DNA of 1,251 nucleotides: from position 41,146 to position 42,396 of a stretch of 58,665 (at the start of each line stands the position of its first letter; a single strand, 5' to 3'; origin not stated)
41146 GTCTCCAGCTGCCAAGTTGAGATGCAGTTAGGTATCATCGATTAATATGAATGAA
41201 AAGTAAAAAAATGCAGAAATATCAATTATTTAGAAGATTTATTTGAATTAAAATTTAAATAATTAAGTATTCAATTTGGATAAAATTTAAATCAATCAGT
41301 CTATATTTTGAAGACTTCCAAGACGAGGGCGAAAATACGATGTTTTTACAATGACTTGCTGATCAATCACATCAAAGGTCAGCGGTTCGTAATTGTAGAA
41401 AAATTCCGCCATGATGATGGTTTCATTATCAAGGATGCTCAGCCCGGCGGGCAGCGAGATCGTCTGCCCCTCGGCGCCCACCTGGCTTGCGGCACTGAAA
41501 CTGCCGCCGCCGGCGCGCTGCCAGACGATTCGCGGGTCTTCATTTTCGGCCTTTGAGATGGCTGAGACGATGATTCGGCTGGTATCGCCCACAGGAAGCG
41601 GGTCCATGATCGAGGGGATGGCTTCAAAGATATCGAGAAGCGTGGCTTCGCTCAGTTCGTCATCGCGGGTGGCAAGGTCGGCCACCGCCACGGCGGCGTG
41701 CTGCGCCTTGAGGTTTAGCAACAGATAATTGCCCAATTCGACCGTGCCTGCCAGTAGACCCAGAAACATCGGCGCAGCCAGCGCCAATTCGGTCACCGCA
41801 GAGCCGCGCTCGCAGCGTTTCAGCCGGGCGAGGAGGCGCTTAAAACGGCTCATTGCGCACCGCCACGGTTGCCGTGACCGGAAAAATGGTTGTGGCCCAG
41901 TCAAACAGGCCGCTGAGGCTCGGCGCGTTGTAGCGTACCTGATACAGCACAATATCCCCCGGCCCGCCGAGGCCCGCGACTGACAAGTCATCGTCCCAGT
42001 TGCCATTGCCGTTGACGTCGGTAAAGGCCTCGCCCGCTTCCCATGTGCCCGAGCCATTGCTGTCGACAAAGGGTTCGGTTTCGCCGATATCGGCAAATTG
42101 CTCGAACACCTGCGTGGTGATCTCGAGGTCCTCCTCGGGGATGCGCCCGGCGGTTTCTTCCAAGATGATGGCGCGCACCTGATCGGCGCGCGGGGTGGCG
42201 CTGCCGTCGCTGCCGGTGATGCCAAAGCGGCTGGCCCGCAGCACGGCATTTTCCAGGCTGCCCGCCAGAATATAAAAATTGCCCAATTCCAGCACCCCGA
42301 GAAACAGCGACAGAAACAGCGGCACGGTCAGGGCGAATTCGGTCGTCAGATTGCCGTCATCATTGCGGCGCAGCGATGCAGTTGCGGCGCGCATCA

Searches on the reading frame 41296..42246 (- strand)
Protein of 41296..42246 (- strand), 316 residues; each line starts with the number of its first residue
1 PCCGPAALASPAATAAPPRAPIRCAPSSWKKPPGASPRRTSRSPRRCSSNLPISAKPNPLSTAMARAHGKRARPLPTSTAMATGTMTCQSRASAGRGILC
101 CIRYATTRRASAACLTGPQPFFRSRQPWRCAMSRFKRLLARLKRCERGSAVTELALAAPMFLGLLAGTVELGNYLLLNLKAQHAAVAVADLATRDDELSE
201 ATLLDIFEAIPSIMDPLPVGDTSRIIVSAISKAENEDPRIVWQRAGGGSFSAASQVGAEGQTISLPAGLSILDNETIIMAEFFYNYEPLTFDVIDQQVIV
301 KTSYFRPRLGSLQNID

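Call 73: search_protein_families(library=pfam, proteins=[window:41296-42246:-], max_evalue=0.001)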
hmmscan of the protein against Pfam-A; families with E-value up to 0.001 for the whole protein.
window:41296-42246:- (316 aa): 1 family
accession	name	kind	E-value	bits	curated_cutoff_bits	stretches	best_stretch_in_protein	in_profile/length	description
PF07811.17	TadE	-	1.6e-07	31.8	22.9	1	148-189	1-42/43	TadE-like protein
